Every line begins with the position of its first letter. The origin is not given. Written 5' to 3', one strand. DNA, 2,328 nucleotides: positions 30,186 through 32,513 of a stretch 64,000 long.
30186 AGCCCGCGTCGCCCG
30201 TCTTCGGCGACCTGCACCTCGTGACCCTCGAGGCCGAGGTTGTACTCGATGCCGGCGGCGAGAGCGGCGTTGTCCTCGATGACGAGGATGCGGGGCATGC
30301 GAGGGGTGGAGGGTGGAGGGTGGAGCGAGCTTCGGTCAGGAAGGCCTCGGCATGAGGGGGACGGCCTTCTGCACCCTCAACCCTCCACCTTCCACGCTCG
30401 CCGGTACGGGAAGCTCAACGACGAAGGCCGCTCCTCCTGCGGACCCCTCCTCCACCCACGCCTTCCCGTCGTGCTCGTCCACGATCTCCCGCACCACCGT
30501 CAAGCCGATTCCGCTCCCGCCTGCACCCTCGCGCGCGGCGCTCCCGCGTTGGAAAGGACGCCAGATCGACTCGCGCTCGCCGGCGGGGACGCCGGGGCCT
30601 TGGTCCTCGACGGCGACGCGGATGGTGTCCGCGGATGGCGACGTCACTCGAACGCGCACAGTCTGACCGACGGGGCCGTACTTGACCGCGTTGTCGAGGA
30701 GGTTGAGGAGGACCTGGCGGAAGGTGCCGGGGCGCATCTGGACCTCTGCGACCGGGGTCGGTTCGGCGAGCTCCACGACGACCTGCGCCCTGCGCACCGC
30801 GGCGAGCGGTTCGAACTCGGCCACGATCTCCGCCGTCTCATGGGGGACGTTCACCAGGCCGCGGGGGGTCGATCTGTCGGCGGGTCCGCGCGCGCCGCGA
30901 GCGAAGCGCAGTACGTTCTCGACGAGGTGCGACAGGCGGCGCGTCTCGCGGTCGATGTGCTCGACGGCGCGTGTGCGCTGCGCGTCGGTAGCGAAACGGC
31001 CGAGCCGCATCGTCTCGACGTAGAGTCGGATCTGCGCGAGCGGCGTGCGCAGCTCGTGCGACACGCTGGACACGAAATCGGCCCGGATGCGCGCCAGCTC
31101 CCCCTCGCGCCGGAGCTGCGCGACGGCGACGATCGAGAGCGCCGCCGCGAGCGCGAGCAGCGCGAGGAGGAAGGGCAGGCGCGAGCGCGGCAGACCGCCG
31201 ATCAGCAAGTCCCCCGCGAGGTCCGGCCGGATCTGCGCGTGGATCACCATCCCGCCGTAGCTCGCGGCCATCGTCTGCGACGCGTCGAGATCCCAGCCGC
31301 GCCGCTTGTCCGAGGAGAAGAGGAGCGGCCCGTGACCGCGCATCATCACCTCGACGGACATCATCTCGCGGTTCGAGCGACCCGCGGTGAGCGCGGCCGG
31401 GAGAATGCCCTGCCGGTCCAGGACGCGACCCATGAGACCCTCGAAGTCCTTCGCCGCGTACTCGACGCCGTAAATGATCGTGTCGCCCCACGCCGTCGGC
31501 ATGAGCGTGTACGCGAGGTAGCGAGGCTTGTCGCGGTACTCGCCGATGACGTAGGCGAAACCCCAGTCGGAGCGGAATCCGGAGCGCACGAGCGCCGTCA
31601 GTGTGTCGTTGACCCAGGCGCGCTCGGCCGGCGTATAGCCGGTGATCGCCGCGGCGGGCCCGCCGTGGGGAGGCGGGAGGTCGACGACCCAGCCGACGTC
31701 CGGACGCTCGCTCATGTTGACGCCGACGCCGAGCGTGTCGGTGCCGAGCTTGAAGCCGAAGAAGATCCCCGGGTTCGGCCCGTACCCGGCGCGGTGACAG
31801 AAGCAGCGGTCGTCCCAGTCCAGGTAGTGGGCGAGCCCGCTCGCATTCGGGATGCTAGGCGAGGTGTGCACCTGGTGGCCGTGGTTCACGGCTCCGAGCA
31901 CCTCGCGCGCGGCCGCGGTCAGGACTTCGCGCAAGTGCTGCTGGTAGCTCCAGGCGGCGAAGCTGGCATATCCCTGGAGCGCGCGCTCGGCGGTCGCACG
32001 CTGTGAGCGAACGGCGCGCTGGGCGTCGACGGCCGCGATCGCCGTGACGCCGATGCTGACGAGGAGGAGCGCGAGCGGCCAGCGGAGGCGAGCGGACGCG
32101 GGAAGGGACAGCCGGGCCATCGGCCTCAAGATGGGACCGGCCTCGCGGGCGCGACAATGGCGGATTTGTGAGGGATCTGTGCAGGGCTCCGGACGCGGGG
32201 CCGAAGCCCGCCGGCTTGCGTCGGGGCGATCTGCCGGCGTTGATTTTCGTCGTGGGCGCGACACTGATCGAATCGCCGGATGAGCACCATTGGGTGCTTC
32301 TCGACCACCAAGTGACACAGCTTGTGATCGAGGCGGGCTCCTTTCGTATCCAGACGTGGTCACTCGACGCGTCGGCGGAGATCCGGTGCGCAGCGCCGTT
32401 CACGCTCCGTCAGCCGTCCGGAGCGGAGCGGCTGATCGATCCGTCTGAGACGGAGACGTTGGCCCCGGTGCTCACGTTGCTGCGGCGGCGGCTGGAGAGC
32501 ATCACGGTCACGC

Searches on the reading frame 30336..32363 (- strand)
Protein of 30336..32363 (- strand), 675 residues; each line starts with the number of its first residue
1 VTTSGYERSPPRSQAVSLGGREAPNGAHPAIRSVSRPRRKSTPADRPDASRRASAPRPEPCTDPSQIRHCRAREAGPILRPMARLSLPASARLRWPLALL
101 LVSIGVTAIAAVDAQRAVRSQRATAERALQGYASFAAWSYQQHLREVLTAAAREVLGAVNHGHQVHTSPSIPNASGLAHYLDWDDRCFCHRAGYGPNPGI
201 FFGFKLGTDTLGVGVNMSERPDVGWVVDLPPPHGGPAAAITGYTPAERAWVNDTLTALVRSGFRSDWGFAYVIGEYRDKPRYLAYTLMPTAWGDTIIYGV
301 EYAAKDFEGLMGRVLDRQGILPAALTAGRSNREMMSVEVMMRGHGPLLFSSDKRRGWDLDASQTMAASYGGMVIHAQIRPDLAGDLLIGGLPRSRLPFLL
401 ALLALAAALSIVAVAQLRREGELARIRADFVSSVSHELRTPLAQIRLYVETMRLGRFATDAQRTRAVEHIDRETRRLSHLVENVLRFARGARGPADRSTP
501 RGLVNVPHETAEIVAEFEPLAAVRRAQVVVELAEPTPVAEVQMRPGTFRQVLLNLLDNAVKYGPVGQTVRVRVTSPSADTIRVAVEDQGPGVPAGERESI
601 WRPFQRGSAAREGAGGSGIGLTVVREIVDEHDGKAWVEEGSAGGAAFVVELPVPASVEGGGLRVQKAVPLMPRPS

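Call 16: search_protein_families(library=pfam, proteins=[window:30336-32363:-], max_evalue=0.01)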
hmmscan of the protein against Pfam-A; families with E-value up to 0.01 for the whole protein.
window:30336-32363:- (675 aa): 3 families
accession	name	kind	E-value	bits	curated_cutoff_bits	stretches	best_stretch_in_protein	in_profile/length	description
PF02518.31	HATPase_c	-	5.2e-26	91.7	26.4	1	547-654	5-110/111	Histidine kinase-, DNA gyrase B-, and HSP90-like ATPase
PF00512.31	HisKA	-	3.3e-16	59.5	26.9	1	427-490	2-63/66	His Kinase A (phospho-acceptor) domain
PF13581.12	HATPase_c_2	-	0.00018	22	27.4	1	556-632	40-113/127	Histidine kinase-like ATPase domain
